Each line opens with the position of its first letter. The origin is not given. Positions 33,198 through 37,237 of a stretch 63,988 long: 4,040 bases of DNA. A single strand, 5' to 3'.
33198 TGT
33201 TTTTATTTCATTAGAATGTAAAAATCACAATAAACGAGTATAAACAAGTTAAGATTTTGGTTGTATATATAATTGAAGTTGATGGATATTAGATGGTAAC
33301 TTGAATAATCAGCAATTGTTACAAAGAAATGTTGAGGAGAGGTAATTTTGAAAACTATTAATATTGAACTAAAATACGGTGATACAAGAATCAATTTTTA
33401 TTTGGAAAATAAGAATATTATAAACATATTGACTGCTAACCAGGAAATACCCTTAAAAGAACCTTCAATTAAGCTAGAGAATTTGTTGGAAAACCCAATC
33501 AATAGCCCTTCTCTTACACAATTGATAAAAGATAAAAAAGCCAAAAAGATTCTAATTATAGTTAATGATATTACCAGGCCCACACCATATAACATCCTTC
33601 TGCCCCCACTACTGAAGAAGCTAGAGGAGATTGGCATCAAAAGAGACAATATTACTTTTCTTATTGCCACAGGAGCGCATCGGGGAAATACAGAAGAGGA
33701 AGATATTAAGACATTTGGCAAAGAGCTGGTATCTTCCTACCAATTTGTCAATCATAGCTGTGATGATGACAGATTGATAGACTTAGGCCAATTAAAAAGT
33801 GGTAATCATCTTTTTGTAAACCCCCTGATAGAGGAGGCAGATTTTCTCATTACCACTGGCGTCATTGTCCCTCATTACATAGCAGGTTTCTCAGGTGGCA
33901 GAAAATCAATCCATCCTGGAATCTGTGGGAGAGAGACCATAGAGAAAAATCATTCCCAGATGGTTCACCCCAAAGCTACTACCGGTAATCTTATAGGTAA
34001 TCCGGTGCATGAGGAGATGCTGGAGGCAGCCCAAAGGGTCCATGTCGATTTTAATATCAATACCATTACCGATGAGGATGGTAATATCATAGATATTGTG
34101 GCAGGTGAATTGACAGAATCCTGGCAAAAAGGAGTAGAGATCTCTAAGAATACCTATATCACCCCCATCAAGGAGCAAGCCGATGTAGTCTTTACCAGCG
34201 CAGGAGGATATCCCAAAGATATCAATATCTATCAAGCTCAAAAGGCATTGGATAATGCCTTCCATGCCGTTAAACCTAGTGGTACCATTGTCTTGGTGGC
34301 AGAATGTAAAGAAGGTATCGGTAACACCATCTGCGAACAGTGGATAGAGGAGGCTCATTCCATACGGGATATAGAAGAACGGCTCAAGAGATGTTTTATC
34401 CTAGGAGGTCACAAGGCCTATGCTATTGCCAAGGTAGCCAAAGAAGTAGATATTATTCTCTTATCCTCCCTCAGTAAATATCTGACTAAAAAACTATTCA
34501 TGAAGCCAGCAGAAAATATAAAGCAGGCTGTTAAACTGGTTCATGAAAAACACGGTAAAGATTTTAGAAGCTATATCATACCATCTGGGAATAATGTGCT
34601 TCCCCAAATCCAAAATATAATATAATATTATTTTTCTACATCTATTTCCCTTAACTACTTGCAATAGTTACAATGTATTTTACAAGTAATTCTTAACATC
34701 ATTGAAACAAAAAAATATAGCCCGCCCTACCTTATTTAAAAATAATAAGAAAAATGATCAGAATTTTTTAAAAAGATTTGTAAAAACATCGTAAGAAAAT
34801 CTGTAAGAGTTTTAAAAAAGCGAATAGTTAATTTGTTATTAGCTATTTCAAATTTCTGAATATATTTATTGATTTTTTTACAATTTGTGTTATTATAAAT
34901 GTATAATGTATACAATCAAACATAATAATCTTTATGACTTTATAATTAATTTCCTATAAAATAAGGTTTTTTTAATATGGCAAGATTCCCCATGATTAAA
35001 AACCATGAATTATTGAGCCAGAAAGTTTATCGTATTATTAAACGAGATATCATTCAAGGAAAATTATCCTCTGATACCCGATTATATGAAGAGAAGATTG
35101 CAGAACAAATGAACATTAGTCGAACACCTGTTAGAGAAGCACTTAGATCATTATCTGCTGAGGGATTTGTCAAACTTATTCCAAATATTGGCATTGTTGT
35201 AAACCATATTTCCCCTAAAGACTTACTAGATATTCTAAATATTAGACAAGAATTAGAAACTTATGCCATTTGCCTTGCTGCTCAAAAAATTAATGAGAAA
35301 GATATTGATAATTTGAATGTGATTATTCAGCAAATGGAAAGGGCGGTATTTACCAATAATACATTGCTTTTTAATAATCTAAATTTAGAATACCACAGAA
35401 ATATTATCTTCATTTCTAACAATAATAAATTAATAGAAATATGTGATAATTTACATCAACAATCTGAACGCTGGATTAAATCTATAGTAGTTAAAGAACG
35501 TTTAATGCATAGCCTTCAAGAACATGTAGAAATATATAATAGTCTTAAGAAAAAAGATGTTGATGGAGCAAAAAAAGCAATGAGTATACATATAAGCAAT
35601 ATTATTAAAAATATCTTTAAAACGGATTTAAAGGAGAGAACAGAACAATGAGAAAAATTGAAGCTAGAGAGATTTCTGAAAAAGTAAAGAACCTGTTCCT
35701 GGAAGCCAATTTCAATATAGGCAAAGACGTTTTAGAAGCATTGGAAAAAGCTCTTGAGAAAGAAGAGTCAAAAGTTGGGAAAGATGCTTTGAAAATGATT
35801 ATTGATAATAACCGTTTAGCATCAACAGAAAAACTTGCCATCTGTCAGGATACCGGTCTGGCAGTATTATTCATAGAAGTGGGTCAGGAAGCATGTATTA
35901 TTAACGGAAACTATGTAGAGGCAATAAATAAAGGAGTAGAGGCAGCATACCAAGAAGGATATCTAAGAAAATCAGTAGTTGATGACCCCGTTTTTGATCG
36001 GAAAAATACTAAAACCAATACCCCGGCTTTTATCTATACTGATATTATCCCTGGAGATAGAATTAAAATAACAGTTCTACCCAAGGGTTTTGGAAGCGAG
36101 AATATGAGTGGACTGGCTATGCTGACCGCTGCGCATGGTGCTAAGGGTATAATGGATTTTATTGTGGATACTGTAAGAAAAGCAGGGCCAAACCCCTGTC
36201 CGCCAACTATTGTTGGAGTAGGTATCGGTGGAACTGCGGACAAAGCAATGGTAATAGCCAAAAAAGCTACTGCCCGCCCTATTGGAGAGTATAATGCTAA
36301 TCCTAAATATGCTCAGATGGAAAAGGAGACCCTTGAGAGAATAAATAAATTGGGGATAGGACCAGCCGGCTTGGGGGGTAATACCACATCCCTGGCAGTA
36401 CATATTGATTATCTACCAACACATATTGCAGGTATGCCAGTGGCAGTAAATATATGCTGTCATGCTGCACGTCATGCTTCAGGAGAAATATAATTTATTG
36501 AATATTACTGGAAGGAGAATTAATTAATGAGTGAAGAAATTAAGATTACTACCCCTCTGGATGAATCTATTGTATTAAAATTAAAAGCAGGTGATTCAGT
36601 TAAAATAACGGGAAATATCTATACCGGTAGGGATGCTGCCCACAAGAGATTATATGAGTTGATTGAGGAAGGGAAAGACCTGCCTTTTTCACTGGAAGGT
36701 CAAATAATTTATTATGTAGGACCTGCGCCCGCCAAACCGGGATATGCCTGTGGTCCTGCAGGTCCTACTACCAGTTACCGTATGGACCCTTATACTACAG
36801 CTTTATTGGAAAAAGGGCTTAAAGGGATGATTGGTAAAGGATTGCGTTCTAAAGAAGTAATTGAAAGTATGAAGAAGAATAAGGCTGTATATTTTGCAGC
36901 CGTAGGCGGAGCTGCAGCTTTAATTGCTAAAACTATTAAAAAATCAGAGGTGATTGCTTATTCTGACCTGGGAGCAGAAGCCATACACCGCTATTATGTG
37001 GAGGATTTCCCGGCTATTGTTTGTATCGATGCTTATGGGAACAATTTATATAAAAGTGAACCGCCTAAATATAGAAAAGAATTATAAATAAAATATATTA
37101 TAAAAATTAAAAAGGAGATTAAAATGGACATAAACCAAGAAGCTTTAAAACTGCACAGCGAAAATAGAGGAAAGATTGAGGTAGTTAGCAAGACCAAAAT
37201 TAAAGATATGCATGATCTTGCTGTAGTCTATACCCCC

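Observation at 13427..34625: Composite TPP-enzyme-rich catabolic island with no matching textbook pathway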

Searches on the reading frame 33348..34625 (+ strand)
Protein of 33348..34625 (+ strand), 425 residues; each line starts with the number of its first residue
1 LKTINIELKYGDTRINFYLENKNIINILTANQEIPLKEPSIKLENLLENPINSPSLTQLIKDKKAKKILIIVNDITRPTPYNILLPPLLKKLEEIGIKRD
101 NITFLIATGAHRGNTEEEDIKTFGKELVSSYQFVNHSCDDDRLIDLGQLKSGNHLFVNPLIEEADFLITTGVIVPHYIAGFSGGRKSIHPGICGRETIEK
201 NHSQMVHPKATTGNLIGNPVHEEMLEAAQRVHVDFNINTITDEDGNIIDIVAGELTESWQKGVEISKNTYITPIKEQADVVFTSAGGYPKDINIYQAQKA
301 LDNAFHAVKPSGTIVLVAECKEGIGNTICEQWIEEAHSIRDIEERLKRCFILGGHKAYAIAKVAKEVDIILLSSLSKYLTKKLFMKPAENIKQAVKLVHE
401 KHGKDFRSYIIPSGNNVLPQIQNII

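Call 5: search_protein_families(library=pfam, proteins=[window:33348-34625:+])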
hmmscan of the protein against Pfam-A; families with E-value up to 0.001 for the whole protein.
window:33348-34625:+ (425 aa): 3 families
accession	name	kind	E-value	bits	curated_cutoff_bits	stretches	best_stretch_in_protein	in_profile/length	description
PF09861.14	Lar_N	-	3.6e-64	216.2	23.3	1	10-213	1-204/204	Lactate racemase N-terminal domain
PF21113.2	LarA_C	-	1.2e-20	74.4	25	1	276-417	4-150/152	Lactate racemase C-terminal domain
PF04015.17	DUF362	-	1.4e-05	25.7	24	1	132-237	69-161/200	Domain of unknown function (DUF362)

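Call 7: search_protein_families(library=ncbifam, proteins=[window:33348-34625:+], max_evalue=0.00001)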
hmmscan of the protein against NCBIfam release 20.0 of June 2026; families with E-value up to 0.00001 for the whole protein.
window:33348-34625:+ (425 aa): 6 families
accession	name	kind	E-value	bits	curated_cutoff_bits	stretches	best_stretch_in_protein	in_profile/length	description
NF052593.1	NPN_racem_MAR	equivalog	1.6e-159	530.9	500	1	6-420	1-414/415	nickel-dependent malate racemase, LarAH6 family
NF052525.1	NPN_LarAH10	equivalog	3.1e-116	388.6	540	1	5-419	2-425/426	NPN-dependent 2-hydroxyacid racemase, LarAH10 family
NF052595.1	NPN_LarAH5_MAR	equivalog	2e-112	376.2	462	1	6-419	1-413/415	nickel-dependent malate racemase, LarAH5 family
NF033504.2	Ni_dep_LarA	equivalog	4.8e-110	368.2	460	1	6-417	2-419/422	nickel-dependent lactate racemase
NF052592.1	LarAH_14_15_16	equivalog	6.3e-14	51.2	740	1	34-209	39-217/520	NPN-dependent hydroxyacid isomerase, LarAH14/15/16 family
NF052594.1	NPN_18_hexonate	equivalog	1.5e-10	40.4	500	1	57-280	15-256/411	nickel-dependent putative hexonate epimerase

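Call 68: search_solved_structures(query=window:33348-34625:+, show_alignments=1, max_evalue=1e-20)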
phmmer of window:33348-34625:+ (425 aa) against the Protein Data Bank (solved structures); distinct sequences matched with E-value up to 1e-20: 7.
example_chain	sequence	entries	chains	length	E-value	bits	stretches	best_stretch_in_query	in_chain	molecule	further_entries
6d6z_A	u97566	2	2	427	2.6e-87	296.6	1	5-422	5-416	Malate racemase Mar2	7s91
2yjg_A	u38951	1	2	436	1.9e-69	237.8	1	4-418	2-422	LACTATE RACEMASE APOPROTEIN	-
9eid_A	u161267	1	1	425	3e-65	223.9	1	6-421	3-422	A broad-substrate spectrum lactate racemase A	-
9eia_A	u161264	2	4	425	3.2e-65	223.9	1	6-422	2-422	A broad-substrate spectrum lactate racemase A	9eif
5huq_A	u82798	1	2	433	2.5e-61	211.1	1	6-418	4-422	Lactate racemization operon protein LarA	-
6c1w_A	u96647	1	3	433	2.7e-61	210.9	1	6-418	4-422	Lactate racemase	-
8ezf_B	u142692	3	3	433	3.1e-61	210.7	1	6-418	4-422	Lactate racemase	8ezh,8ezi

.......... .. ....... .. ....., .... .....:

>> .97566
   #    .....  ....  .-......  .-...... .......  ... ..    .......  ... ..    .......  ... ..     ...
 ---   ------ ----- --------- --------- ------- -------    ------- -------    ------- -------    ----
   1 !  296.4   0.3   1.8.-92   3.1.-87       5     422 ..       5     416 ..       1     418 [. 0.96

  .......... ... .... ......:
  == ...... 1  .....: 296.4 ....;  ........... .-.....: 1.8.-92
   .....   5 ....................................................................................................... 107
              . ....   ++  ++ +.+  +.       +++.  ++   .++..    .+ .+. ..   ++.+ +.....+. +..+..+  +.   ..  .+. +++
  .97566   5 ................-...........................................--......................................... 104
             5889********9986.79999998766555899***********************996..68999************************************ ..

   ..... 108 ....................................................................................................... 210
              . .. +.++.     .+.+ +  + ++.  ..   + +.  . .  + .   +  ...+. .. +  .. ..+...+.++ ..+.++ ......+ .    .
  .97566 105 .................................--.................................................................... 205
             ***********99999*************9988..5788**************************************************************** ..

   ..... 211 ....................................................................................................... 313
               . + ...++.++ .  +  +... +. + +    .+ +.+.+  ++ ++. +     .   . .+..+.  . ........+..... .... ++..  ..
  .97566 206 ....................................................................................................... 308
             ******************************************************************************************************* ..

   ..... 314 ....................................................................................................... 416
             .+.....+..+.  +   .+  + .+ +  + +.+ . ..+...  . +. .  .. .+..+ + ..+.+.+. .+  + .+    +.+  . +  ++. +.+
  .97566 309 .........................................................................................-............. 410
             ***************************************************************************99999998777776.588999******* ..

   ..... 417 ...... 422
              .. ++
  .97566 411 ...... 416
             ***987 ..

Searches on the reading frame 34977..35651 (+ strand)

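Call 5: search_protein_families(library=pfam, proteins=[window:34977-35651:+])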
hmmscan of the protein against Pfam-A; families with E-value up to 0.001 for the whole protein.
window:34977-35651:+ (224 aa): 4 families
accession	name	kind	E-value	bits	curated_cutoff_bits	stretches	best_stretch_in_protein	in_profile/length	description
PF07729.17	FCD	-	3.3e-22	79.6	24.3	1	85-207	1-124/125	FCD domain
PF00392.27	GntR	-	4.7e-17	61.8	27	1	13-75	1-64/64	Bacterial regulatory proteins, gntR family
PF01978.25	TrmB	-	0.00025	21.3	25.6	1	38-70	25-57/68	Sugar-specific transcriptional regulator TrmB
PF03623.18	Focal_AT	-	0.0005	20.5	23.3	0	167-216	41-91/133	Focal adhesion targeting region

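Call 7: search_protein_families(library=ncbifam, proteins=[window:34977-35651:+], max_evalue=0.00001)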
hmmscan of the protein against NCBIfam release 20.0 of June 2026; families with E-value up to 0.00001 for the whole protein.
window:34977-35651:+ (224 aa): 11 families
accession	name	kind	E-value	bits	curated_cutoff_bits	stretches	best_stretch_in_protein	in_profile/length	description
TIGR03338.1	phnR_burk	equivalog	1.6e-32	112.9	271.5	1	12-208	11-208/212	phosphonate utilization associated transcriptional regulator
NF003011.0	PRK03837.1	subfamily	5.1e-19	68.8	260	1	79-210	100-230/241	transcriptional regulator NanR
NF008504.0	PRK11414.1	equivalog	5.9e-19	68.7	225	1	10-203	9-205/221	GntR family transcriptional regulator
NF008576.0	PRK11534.1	equivalog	4.1e-15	56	218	1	13-210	8-214/225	DNA-binding transcriptional regulator CsiR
NF007741.0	PRK10421.1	equivalog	1.4e-12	47.5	311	1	82-217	97-237/262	transcriptional regulator LldR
NF008571.0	PRK11523.1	equivalog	7.7e-12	45.2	396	1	12-216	8-228/258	transcriptional regulator ExuR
NF007588.0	PRK10225.1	equivalog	7.2e-11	41.9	442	1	15-213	12-231/257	Uxu operon transcriptional regulator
NF052282.1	PLP_TF_PdxR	equivalog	9e-10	38.2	320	1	13-85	2-75/448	MocR-like pyridoxine biosynthesis transcription factor PdxR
TIGR02018.2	his_ut_repres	equivalog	3.2e-09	36.5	220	1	15-95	2-84/226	histidine utilization transcriptional repressor HutC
NF007442.0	PRK09990.1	equivalog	4.1e-08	33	301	0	79-220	93-242/256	transcriptional regulator GlcC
NF007001.0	PRK09464.1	equivalog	1.5e-07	31.3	330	0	13-65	11-64/254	pyruvate dehydrogenase complex transcriptional repressor PdhR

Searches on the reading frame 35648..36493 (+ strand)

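Call 7: search_protein_families(library=ncbifam, proteins=[window:35648-36493:+], max_evalue=0.00001)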
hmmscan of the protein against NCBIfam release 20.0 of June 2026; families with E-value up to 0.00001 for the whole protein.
window:35648-36493:+ (281 aa): 6 families
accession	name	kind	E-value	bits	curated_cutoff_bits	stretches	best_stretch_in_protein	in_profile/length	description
NF004885.0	PRK06246.1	equivalog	1.6e-118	395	276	1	1-280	1-278/279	fumarate hydratase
TIGR00722.1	ttdA_fumA_fumB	subfamily_domain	2.2e-96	322.2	100.65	1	9-278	1-270/273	hydrolyase, tartrate alpha subunit/fumarate domain protein, Fe-S type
NF006084.0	PRK08230.1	equivalog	2.3e-48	164.8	365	1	9-277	14-283/303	L(+)-tartrate dehydratase subunit alpha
NF011920.0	PRK15391.1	subfamily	4.1e-24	84.8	1094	1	34-277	72-324/548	class I fumarate hydratase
NF011921.0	PRK15392.1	equivalog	4.3e-24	85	1060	1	13-277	50-323/550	class I fumarate hydratase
NF011919.0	PRK15390.1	equivalog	8.3e-22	77.1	1105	1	41-277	80-324/548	class I fumarate hydratase FumA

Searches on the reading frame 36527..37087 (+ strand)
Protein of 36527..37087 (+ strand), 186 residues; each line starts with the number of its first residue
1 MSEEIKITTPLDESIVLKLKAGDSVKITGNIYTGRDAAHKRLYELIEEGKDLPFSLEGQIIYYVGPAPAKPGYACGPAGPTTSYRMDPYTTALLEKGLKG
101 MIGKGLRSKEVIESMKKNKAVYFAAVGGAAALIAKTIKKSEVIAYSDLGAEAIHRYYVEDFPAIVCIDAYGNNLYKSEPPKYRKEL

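Call 7: search_protein_families(library=ncbifam, proteins=[window:36527-37087:+], max_evalue=0.00001)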
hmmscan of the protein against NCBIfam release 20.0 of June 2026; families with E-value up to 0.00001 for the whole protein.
window:36527-37087:+ (186 aa): 8 families
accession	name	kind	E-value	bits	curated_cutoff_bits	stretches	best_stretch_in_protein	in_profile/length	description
NF005310.0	PRK06842.1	equivalog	1.1e-86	289.3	238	1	4-185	2-183/185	Fe-S-containing hydro-lyase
TIGR00723.1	ttdB_fumA_fumB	subfamily_domain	1e-56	191.6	145.15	1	16-176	3-168/169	FumA C-terminus/TtdB family hydratase beta subunit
NF004708.0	PRK06043.1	equivalog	1e-46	158.9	269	1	5-177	3-178/192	fumarate hydratase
NF006253.0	PRK08395.1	equivalog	4.4e-42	143.6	244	1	5-176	3-164/166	fumarate hydratase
NF011920.0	PRK15391.1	subfamily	7.5e-37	126.8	1094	1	24-176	382-536/548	class I fumarate hydratase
NF011919.0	PRK15390.1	equivalog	2.6e-35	121.7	1105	1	25-176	383-536/548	class I fumarate hydratase FumA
NF011921.0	PRK15392.1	equivalog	9.3e-31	107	1060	1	17-176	374-535/550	class I fumarate hydratase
NF006082.0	PRK08228.1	equivalog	4.5e-29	101.4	264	1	6-183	5-187/205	L(+)-tartrate dehydratase subunit beta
